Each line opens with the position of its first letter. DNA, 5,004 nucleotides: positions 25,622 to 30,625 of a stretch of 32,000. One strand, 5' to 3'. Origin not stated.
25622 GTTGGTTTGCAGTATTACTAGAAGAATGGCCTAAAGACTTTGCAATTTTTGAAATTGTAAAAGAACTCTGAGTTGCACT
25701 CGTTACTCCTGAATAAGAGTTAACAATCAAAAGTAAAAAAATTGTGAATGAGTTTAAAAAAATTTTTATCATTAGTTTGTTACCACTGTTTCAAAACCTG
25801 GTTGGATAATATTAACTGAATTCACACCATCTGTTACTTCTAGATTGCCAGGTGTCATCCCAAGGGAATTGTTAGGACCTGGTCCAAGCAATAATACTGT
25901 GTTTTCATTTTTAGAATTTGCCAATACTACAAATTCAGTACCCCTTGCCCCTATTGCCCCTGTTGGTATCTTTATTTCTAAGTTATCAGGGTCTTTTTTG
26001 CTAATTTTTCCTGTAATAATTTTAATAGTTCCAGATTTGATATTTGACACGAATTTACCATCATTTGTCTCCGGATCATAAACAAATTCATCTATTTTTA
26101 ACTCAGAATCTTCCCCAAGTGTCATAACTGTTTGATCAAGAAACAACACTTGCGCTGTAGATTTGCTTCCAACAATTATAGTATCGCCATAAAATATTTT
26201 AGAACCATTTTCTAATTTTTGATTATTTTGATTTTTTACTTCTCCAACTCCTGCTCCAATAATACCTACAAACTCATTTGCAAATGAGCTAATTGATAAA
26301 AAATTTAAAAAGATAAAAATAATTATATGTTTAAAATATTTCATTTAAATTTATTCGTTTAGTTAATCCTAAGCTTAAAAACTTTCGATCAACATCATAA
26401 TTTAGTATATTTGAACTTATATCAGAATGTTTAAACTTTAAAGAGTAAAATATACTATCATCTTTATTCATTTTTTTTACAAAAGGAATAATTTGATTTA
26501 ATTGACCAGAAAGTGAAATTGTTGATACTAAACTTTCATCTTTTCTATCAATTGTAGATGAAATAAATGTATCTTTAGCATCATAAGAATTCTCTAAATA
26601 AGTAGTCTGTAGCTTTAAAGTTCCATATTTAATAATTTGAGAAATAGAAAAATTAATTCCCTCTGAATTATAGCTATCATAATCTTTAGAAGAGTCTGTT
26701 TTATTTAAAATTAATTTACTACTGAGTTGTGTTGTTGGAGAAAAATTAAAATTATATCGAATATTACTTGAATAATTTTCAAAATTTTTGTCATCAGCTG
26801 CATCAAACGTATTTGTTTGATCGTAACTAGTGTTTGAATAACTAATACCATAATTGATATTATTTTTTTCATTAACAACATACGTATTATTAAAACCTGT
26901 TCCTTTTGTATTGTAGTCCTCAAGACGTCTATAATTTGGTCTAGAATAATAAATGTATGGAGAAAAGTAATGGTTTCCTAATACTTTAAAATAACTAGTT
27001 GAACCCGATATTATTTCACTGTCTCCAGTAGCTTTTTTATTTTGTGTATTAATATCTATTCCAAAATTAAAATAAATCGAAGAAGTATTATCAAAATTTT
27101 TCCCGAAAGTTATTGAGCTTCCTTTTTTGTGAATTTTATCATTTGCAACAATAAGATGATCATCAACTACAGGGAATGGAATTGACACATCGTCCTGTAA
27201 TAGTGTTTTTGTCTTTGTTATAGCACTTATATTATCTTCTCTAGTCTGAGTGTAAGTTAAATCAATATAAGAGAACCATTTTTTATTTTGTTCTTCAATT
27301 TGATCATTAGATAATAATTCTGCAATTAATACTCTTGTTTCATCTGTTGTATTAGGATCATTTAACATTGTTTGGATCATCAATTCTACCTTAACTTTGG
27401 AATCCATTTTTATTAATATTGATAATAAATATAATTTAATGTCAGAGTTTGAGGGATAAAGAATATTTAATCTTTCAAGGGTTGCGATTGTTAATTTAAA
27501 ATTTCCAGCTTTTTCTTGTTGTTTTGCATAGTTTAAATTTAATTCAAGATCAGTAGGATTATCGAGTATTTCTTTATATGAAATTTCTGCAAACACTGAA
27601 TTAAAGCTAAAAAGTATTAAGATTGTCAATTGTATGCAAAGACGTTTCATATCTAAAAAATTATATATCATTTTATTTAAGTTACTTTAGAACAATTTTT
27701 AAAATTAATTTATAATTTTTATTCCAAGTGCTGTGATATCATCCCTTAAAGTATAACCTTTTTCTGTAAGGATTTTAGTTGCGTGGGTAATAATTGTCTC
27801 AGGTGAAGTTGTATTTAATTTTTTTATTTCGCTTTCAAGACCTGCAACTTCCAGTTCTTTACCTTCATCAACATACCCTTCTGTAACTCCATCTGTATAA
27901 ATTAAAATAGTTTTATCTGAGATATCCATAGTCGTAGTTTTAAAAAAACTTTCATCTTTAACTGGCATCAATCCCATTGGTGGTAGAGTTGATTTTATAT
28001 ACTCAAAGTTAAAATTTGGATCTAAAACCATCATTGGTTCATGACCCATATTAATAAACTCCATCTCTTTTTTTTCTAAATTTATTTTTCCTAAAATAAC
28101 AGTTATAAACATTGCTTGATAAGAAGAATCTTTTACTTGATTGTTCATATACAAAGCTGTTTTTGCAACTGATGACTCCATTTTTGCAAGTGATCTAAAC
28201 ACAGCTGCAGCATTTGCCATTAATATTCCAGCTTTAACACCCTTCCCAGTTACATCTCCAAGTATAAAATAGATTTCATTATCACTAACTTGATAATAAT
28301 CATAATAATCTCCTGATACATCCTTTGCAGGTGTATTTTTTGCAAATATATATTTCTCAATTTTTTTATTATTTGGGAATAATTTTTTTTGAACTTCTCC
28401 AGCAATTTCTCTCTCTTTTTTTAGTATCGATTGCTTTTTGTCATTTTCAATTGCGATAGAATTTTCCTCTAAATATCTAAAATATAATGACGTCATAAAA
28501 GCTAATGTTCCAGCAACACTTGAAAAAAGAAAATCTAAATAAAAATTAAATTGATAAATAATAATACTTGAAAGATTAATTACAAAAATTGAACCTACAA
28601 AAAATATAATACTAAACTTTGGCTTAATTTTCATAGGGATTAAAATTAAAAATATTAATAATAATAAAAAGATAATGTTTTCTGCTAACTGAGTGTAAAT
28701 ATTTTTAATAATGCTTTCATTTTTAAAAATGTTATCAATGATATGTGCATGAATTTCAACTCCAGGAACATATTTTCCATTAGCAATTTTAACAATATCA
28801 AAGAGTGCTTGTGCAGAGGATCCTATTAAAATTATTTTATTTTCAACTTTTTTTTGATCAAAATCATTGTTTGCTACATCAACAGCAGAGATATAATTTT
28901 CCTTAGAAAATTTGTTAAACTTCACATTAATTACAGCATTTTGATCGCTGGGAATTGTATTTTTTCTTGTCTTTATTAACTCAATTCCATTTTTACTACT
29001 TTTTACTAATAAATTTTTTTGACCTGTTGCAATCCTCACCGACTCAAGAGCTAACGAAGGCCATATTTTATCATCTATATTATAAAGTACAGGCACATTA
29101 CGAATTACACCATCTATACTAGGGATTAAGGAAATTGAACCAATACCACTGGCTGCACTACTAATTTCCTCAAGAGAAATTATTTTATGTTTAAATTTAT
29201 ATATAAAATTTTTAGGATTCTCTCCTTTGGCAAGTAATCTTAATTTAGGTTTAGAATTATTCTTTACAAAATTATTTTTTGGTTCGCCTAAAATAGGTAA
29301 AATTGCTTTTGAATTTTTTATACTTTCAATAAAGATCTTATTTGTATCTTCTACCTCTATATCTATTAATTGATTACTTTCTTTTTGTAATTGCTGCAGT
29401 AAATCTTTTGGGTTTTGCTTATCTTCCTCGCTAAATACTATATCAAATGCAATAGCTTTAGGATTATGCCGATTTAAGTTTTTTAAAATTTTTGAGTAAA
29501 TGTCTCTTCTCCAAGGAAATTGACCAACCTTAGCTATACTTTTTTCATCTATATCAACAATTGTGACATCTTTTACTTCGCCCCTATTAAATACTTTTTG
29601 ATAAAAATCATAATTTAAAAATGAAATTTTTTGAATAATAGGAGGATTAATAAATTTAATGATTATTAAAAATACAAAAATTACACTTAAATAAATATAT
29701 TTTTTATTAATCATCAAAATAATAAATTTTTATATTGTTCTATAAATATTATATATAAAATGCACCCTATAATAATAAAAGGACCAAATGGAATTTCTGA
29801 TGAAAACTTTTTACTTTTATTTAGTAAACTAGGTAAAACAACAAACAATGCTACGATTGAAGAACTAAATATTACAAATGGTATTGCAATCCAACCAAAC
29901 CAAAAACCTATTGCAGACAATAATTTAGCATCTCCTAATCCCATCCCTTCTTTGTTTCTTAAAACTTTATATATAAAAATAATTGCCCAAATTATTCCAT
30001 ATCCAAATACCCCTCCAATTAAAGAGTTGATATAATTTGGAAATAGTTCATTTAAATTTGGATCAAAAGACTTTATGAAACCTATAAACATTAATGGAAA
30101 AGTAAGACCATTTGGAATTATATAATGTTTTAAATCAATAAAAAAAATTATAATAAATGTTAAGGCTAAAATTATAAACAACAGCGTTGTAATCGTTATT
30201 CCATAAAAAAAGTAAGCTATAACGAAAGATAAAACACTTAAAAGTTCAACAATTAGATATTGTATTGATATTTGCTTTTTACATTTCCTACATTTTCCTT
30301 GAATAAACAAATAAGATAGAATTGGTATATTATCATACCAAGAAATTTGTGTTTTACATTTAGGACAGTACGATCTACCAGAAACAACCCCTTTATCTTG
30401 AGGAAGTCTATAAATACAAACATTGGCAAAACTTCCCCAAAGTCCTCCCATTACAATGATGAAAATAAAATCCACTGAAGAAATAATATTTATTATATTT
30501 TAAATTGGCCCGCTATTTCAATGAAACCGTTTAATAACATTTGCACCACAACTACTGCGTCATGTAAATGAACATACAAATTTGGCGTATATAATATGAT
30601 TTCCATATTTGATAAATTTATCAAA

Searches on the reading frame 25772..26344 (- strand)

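Call 8: search_protein_families(library=pfam, proteins=[window:25772-26344:-], max_evalue=0.01)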
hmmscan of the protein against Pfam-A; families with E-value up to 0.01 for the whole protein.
window:25772-26344:- (190 aa): 1 family
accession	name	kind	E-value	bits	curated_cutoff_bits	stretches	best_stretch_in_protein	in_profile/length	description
PF04773.18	FecR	-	1e-11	45.5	24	1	54-148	1-87/97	FecR protein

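Call 68: search_protein_families(library=ncbifam, proteins=[window:25772-26341:-], max_evalue=0.01)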
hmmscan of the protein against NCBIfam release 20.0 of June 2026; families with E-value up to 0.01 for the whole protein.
window:25772-26341:- (189 aa): 3 families
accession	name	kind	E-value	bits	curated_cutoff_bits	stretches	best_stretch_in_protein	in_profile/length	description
NF033165.1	lipo_LipL45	exception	2e-07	30.4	350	1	26-148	40-163/391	lipoprotein LipL45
NF047849.1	Lsa33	exception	7.1e-06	25.4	420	1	38-149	46-156/310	surface adhesin Lsa33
NF033682.1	retention_LapA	subfamily_domain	0.00017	21.8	50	1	27-91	9-69/145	retention module-containing protein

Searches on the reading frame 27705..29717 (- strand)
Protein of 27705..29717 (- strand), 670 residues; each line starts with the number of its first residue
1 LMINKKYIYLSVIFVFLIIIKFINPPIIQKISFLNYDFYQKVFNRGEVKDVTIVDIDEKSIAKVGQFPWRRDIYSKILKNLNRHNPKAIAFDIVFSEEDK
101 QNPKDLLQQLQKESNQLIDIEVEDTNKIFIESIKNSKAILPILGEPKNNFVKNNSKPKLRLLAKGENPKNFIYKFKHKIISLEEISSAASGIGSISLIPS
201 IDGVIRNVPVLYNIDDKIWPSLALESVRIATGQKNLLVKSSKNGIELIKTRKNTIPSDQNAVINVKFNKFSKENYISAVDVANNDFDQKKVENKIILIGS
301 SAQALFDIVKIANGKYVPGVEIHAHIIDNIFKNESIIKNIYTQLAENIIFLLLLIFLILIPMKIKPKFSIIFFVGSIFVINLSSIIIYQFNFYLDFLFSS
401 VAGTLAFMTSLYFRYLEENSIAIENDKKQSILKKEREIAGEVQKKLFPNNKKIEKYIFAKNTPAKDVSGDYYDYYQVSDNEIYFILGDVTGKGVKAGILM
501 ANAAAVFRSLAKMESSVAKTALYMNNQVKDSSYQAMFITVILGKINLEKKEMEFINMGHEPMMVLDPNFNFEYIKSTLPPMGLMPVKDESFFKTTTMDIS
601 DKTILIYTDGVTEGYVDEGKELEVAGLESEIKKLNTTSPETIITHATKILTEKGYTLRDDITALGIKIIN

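Call 6: search_protein_families(library=pfam, proteins=[window:27705-29717:-], max_evalue=0.01)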
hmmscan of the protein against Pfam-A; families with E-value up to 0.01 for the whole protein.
window:27705-29717:- (670 aa): 2 families
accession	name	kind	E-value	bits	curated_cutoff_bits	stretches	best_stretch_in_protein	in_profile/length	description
PF05226.16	CHASE2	-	4.8e-50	171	26.3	1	15-357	4-255/257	CHASE2 domain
PF07228.17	SpoIIE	-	1.7e-31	110.1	25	1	479-667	2-190/192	Stage II sporulation protein E (SpoIIE)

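Call 68: search_protein_families(library=ncbifam, proteins=[window:27705-29714:-], max_evalue=0.01)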
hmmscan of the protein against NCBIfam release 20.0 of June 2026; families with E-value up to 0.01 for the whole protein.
window:27705-29714:- (669 aa): 2 families
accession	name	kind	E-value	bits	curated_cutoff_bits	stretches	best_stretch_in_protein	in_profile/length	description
NF045505.1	RR_RssB_Pseudo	equivalog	9.8e-10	38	700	1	426-633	147-361/394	two-component system response regulator RssB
TIGR02865.1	spore_II_E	equivalog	1.1e-08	33.7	490.8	1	464-666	564-762/764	stage II sporulation protein E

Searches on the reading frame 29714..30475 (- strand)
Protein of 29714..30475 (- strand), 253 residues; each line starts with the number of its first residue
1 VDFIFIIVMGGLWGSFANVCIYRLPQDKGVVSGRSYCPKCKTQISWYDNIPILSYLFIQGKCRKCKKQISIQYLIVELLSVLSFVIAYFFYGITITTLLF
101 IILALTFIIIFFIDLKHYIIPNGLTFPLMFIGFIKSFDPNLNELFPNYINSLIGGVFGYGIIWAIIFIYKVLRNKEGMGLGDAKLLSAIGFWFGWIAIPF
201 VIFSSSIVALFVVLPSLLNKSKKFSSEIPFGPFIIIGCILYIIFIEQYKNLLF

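Call 6: search_protein_families(library=pfam, proteins=[window:29714-30475:-], max_evalue=0.01)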
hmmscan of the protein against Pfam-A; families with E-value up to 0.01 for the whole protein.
window:29714-30475:- (253 aa): 4 families
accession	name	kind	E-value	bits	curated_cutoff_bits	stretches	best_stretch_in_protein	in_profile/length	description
PF06750.18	A24_N_bact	-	5.3e-33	113.4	23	1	8-89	1-82/84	Bacterial Peptidase A24 N-terminal domain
PF01478.23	Peptidase_A24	-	6.5e-21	75.2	26.5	1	101-213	1-103/104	Type IV leader peptidase family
PF19558.4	DUF6080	-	0.00045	19.4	27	1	160-231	115-186/447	Family of unknown function (DUF6080)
PF21202.3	SLX1_C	-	0.0036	18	27.2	0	34-48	49-63/65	Structure-specific endonuclease subunit SLX1, C-terminal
